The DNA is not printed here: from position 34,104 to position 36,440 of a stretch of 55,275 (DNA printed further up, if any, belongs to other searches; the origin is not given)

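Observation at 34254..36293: Fusion of a class II (Ntn, Cys1) glutamine amidotransferase to a WbuX/WbpG-type N-acetyl-sugar amidotransferase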

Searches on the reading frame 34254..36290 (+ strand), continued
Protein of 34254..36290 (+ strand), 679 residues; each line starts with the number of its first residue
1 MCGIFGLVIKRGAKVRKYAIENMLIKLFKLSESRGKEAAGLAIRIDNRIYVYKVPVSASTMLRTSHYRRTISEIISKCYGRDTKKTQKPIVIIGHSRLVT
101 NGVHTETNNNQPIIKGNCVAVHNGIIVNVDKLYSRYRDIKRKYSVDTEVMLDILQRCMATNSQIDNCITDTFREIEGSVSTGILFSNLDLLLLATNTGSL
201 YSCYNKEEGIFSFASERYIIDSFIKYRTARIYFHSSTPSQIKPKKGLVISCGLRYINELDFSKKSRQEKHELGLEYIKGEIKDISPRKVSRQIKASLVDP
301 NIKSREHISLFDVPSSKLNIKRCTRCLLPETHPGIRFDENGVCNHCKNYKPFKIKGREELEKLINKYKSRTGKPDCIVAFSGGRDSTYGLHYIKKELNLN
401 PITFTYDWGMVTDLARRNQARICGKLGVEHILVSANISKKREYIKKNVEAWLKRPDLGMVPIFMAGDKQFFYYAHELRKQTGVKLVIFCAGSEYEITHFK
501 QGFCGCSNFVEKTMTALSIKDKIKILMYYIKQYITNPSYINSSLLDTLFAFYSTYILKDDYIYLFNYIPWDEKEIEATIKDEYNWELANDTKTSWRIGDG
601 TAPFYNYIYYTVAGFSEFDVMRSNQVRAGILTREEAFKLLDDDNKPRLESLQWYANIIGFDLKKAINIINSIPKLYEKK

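Call 31: get_annotated_region(hit=H1, flank=9000)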
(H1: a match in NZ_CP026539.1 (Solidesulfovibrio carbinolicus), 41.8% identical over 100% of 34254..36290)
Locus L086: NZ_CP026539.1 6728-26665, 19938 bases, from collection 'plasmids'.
description: Solidesulfovibrio carbinolicus strain DSM 3852 plasmid pDCAR1, complete sequence
organism: Solidesulfovibrio carbinolicus (NCBI taxid 296842)
taxonomy: Bacteria; Thermodesulfobacteriota; Desulfovibrionia; Desulfovibrionales; Desulfovibrionaceae; Solidesulfovibrio; Solidesulfovibrio carbinolicus
host: -; source: -; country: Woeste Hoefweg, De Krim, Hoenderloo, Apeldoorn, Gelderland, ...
typing (MOB-suite, as given by PLSDB): non-mobilizable
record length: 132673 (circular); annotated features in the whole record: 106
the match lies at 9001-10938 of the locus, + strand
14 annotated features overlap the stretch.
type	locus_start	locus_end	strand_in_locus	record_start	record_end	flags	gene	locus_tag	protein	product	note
CDS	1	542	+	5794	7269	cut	-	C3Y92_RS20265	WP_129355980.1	glycosyltransferase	-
CDS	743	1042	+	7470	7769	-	-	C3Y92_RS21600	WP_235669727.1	hypothetical protein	-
CDS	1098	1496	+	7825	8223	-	-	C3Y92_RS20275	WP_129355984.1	hypothetical protein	-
CDS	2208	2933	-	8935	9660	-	istB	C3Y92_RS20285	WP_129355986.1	IS21-like element helper ATPase IstB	-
CDS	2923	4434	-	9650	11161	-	istA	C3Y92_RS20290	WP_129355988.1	IS21 family transposase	-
CDS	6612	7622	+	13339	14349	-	-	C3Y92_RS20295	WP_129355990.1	NAD-dependent epimerase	-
CDS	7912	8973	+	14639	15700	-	-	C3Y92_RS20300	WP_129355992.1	glycosyltransferase family 2 protein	-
CDS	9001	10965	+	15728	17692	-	-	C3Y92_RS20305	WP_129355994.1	7-cyano-7-deazaguanine synthase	-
CDS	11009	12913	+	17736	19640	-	asnB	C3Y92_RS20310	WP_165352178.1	asparagine synthase (glutamine-hydrolyzing)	GO:0006529 - asparagine biosynthetic process [Evidence IEA]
CDS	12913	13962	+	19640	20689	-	-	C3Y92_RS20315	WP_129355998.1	glycosyltransferase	-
CDS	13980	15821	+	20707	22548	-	asnB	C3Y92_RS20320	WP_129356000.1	asparagine synthase (glutamine-hydrolyzing)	GO:0006529 - asparagine biosynthetic process [Evidence IEA]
CDS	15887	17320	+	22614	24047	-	-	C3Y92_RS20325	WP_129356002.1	hypothetical protein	-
CDS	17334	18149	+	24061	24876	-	-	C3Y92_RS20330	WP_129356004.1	hypothetical protein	-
CDS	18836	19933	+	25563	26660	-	-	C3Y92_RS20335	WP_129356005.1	glycosyltransferase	-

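Call 32: get_annotated_region(hit=H2, flank=9000)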
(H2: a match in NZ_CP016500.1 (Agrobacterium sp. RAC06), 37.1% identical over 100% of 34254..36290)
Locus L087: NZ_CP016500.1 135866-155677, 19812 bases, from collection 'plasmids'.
description: Agrobacterium sp. RAC06 plasmid pBSY240_1, complete sequence
organism: Agrobacterium sp. RAC06 (NCBI taxid 1842536)
taxonomy: Bacteria; Pseudomonadota; Alphaproteobacteria; Hyphomicrobiales; Rhizobiaceae; Agrobacterium; Agrobacterium sp. RAC06
host: -; source: Microbial isolate,Algal phycosphere; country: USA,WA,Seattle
typing (MOB-suite, as given by PLSDB): mobilizable; relaxase MOBQ
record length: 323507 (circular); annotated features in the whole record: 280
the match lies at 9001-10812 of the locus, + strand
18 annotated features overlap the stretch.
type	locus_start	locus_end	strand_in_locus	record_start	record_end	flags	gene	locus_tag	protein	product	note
CDS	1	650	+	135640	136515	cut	-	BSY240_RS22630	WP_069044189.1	class I SAM-dependent methyltransferase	-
CDS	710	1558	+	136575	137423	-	-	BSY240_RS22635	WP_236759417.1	NAD(P)-dependent oxidoreductase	-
CDS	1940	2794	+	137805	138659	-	-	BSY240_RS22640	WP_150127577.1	glycosyltransferase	-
CDS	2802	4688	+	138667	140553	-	asnB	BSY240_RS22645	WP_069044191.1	asparagine synthase (glutamine-hydrolyzing)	GO:0006529 - asparagine biosynthetic process [Evidence IEA]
CDS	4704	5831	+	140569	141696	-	-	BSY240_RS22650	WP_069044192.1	glycosyltransferase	-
CDS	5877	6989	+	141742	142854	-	-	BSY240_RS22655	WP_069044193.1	glycosyltransferase family 4 protein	-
CDS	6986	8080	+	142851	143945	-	wecB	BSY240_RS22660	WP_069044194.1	UDP-N-acetylglucosamine 2-epimerase (non-hydrolyzing)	GO:0009103 - lipopolysaccharide biosynthetic process [Evidence IEA]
CDS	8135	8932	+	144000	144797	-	-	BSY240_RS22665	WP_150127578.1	hypothetical protein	-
CDS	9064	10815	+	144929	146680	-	-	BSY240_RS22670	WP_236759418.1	hypothetical protein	-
CDS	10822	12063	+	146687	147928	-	-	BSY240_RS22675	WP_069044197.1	glycosyltransferase family 4 protein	-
CDS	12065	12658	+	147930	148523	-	-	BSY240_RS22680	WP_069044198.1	sugar transferase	GO:0006486 - protein glycosylation [Evidence IEA]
CDS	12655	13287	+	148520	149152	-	-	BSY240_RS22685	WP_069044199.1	acetyltransferase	-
CDS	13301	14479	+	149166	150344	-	-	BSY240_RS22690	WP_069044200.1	DegT/DnrJ/EryC1/StrS aminotransferase family protein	-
CDS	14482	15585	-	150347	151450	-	-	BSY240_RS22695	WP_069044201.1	NAD(P)/FAD-dependent oxidoreductase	-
CDS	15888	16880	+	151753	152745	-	galE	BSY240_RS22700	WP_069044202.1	UDP-glucose 4-epimerase GalE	GO:0006012 - galactose metabolic process [Evidence IEA]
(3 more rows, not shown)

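Call 34: get_annotated_region(hit=H6, flank=6000)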
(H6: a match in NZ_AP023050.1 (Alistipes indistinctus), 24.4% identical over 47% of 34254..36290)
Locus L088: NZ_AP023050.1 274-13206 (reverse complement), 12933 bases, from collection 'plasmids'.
description: Alistipes indistinctus strain 2BBH45 plasmid p2BBH45, complete sequence
organism: Alistipes indistinctus (NCBI taxid 626932)
taxonomy: Bacteria; Bacteroidota; Bacteroidia; Bacteroidales; Rikenellaceae; Alistipes; Alistipes indistinctus
host: -; source: Homo sapiens; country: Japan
typing (MOB-suite, as given by PLSDB): non-mobilizable
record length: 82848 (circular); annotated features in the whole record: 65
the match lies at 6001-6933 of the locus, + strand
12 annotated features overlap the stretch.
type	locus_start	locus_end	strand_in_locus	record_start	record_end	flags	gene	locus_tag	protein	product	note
CDS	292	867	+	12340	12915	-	rfbC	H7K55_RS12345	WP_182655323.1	dTDP-4-dehydrorhamnose 3,5-epimerase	GO:0019305 - dTDP-rhamnose biosynthetic process [Evidence IEA]; GO:0009243 - O antigen biosynthetic process [Evidence ...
CDS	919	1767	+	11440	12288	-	-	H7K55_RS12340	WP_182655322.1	NAD(P)-dependent oxidoreductase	-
CDS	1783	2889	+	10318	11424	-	rfbB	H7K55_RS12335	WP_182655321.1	dTDP-glucose 4,6-dehydratase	GO:0019305 - dTDP-rhamnose biosynthetic process [Evidence IEA]; GO:0009243 - O antigen biosynthetic process [Evidence ...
CDS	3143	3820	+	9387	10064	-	-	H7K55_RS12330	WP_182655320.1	acylneuraminate cytidylyltransferase family protein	-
CDS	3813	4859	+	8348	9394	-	-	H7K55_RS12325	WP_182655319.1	N-acetylneuraminate synthase family protein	GO:0016051 - carbohydrate biosynthetic process [Evidence IEA]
CDS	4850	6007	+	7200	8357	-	neuC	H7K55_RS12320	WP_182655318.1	UDP-N-acetylglucosamine 2-epimerase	GO:0006047 - UDP-N-acetylglucosamine metabolic process [Evidence IEA]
CDS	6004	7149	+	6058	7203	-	-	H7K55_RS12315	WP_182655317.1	N-acetyl sugar amidotransferase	-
CDS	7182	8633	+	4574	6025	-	-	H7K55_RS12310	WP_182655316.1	oligosaccharide flippase family protein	-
CDS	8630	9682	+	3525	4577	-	-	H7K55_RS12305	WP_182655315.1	hypothetical protein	-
CDS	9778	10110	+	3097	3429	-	-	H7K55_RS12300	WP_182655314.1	acyltransferase family protein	-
CDS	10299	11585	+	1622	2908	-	-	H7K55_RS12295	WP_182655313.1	acyltransferase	-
CDS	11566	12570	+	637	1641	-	-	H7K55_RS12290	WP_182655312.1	hypothetical protein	-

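Call 35: get_annotated_region(hit=H5, flank=6000)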
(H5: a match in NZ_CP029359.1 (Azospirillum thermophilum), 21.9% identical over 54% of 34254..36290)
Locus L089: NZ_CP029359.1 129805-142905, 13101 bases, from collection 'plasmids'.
description: Azospirillum thermophilum strain CFH 70021 plasmid unnamed4
organism: Azospirillum thermophilum (NCBI taxid 2202148)
taxonomy: Bacteria; Pseudomonadota; Alphaproteobacteria; Rhodospirillales; Azospirillaceae; Azospirillum; Azospirillum thermophilum
host: -; source: cell culture,hot spring; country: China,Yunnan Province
typing (MOB-suite, as given by PLSDB): non-mobilizable
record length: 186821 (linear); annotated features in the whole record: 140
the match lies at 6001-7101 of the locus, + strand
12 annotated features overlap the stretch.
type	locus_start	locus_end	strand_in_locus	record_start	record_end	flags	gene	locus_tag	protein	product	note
CDS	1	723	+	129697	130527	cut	-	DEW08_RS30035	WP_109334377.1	SDR family oxidoreductase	-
CDS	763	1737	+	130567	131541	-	-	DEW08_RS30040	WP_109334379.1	methyltransferase domain-containing protein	-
CDS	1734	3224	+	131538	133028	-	-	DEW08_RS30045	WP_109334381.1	surface carbohydrate biosynthesis protein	GO:0000271 - polysaccharide biosynthetic process [Evidence IEA]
CDS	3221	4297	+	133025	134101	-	neuB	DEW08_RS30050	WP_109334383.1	N-acetylneuraminate synthase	GO:0016051 - carbohydrate biosynthetic process [Evidence IEA]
CDS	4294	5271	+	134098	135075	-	-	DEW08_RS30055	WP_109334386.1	imidazole glycerol phosphate synthase cyclase subunit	-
CDS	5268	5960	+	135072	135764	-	hisH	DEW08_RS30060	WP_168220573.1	imidazole glycerol phosphate synthase subunit HisH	GO:0000105 - histidine biosynthetic process [Evidence IEA]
CDS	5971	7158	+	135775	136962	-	-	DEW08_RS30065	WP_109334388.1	N-acetyl sugar amidotransferase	-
CDS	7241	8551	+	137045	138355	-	-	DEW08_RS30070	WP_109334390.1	tetratricopeptide repeat protein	-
CDS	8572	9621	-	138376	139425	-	-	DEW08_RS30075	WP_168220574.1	class I SAM-dependent methyltransferase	GO:0032259 - methylation [Evidence IEA]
CDS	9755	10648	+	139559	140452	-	-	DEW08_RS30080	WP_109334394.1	hemolytic protein HlpA-like protein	-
CDS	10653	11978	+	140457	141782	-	-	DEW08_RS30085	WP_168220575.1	glycosyltransferase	-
CDS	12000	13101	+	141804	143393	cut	-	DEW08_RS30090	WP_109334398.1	hypothetical protein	-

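Call 36: get_annotated_region(hit=H4, flank=6000)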
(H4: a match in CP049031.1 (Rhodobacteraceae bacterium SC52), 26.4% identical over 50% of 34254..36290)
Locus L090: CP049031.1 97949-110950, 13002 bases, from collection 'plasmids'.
description: Rhodobacteraceae bacterium SC52 plasmid pSC52_3, complete sequence
organism: Rhodobacteraceae bacterium SC52 (NCBI taxid 2745590)
taxonomy: Bacteria; Pseudomonadota; Alphaproteobacteria; Rhodobacterales; Paracoccaceae; ; Rhodobacteraceae bacterium SC52
host: -; source: Apostichopus japonicus,pure culture,Intestine content; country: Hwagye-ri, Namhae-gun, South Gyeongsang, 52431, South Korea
typing (MOB-suite, as given by PLSDB): non-mobilizable
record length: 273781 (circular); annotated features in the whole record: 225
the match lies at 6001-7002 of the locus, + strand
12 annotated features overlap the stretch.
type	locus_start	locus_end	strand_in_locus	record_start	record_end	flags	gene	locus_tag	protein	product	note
CDS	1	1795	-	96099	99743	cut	-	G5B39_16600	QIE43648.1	tandem-95 repeat protein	-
CDS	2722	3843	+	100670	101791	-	gmd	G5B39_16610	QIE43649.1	GDP-mannose 4,6-dehydratase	-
CDS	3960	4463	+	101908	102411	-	-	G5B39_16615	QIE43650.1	dTDP-4-keto-6-deoxy-D-glucose epimerase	-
CDS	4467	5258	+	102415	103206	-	-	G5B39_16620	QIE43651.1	glycosyltransferase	-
CDS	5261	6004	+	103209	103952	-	-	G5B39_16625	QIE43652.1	acylneuraminate cytidylyltransferase family protein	-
CDS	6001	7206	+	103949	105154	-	-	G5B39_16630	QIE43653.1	N-acetyl sugar amidotransferase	-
CDS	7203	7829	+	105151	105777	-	hisH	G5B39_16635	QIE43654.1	imidazole glycerol phosphate synthase subunit HisH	-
CDS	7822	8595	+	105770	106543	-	hisF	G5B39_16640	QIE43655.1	imidazole glycerol phosphate synthase subunit HisF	-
CDS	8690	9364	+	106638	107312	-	-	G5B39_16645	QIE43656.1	serine acetyltransferase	-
CDS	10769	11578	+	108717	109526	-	-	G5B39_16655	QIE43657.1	SDR family oxidoreductase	-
CDS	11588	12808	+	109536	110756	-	-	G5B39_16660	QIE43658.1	hypothetical protein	-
CDS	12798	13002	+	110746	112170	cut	-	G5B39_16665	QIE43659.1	hypothetical protein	-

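Call 38: predict_structure(alignment_id=A1)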
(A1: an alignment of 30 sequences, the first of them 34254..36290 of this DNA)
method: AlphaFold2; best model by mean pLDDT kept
length: 679 residues; sequences in the alignment: 30
mean_pLDDT: 85.8   pTM: 0.87
mean pLDDT of the five models: 85.8, 85.6, 84.9, 83.7, 83.6
residues with pLDDT >= 90: 347; 70-90: 256; 50-70: 58; < 50: 18
segments of 3 or more residues with pLDDT < 50: 290-306
pLDDT, mean of each block of 10 residues (from residue 1): 88 93 94 79 95 90 92 92 88 86 66 91 91 88 82 89 82 92 94 93 95 94 94 92 94 91 62 71 79 44 51 67 93 92 90 88 93 92 90 95 86 88 93 76 88 92 77 89 90 78 78 76 91 86 79 86 91 90 85 73 90 91 91 91 83 85 91 83
secondary structure, 60 per line:
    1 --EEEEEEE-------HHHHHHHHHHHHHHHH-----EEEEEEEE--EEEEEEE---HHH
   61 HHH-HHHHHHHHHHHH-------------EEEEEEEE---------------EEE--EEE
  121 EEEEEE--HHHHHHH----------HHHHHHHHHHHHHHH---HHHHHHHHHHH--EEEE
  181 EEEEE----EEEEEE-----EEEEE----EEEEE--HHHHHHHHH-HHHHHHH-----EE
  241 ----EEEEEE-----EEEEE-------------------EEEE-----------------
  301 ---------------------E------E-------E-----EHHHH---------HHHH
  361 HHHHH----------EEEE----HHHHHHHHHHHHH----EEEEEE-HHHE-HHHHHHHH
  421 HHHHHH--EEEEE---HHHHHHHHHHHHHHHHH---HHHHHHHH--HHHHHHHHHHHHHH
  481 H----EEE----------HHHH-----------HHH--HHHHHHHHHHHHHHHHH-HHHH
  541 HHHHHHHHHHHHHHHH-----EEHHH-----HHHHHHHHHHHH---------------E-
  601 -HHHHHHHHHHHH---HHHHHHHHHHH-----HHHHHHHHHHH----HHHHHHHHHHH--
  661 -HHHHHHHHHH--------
elements in order: E3-9 H17-32 E38-45 E48-54 H58-63 H65-76 E90-97 E113-115 E118-126 H129-135 H146-160 H164-174 E177-185 E190-195 E201-205 E210-214 H217-225 H227-233 E245-250 E256-260 E280-283 H344-347 H357-365 E376-379 H384-396 E401-406 H413-426 E429-433 H437-453 H457-464 H467-481 E486-488 H499-502 H519-535 H537-556 H572-583 H602-613 H617-627 H633-643 H648-658 H662-671

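Call 41: fold_search(model_id=the predicted structure, library=pdb)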
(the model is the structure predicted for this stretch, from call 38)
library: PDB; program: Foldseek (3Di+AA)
matches with E <= 10: 1207; with E <= 0.001: 93
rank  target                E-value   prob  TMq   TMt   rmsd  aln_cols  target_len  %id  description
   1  3ooj_E                9.7e-15  1.00  0.29  0.32  21.8       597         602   13  C1A mutant of E. coli GlmS in complex with glucose-6P and glutamate (released 2011-10-19)
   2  7ndl_B                2.1e-14  1.00  0.32  0.33  16.2       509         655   14  Crystal structure of human GFAT-1 S205D (released 2021-03-10)
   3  3ooj_G                2.1e-14  1.00  0.28  0.32  20.3       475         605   16  C1A mutant of E. coli GlmS in complex with glucose-6P and glutamate (released 2011-10-19)
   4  6svm_A                2.8e-14  1.00  0.31  0.32  16.4       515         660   13  Crystal structure of human GFAT-1 in complex with Glucose-6-Phosphate, L-Glu, and UDP-GalNAc (released 2020-01-15)
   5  6r4e_A                3.0e-14  1.00  0.31  0.32  16.3       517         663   14  Crystal structure of human GFAT-1 in complex with Glucose-6-Phosphate and L-Glu (released 2020-01-15)
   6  6svm_B                3.1e-14  1.00  0.32  0.33  15.8       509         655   13  Crystal structure of human GFAT-1 in complex with Glucose-6-Phosphate, L-Glu, and UDP-GalNAc (released 2020-01-15)
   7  6zmj_A                3.3e-14  1.00  0.31  0.32  16.3       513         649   14  Crystal structure of human GFAT-1 R203H (released 2020-08-05)
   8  6r4i_A                3.5e-14  1.00  0.31  0.31  16.6       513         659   13  Crystal structure of human GFAT-1 G461E (released 2020-01-15)
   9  6r4g_B                3.7e-14  1.00  0.32  0.33  16.1       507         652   14  Crystal structure of human GFAT-1 in complex with UDP-GlcNAc (released 2020-01-15)
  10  6r4g_A                4.1e-14  1.00  0.31  0.33  16.2       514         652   13  Crystal structure of human GFAT-1 in complex with UDP-GlcNAc (released 2020-01-15)
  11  6zmj_B                4.7e-14  1.00  0.32  0.33  16.0       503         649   13  Crystal structure of human GFAT-1 R203H (released 2020-08-05)
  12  6r4j_B                5.2e-14  1.00  0.32  0.33  15.8       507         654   13  Crystal structure of human GFAT-1 G451E in complex with UDP-GlcNAc (released 2020-01-15)
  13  6svp_A                5.2e-14  1.00  0.31  0.32  16.3       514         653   13  Crystal structure of human GFAT-1 in complex with Glucose-6-Phosphate, L-Glu, and UDP-GlcNAc (released 2020-01-15)
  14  6zmk_A                6.4e-14  1.00  0.31  0.32  16.3       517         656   13  Crystal structure of human GFAT-1 L405R (released 2020-08-05)
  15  9b6c_A                6.8e-14  1.00  0.26  0.33  22.9       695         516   14  Human asparagine synthetase Arg-142 to Ile-142 (R142I) variant (released 2025-01-08)
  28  8wex_B                2.2e-13  1.00  0.36  0.59   9.4       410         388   17  Crystal structure of N-acetyl sugar amidotransferase from Legionella pneumophila (released 2024-05-22)
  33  8wex_A                5.0e-13  1.00  0.36  0.60   9.6       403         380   18  Crystal structure of N-acetyl sugar amidotransferase from Legionella pneumophila (released 2024-05-22)
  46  1xff_A                4.7e-11  1.00  0.29  0.77   3.8       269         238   19  Glutaminase domain of glucosamine 6-phosphate synthase complexed with glutamate (released 2004-09-28)
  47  1xff_B                5.0e-11  1.00  0.30  0.78   3.7       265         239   20  Glutaminase domain of glucosamine 6-phosphate synthase complexed with glutamate (released 2004-09-28)
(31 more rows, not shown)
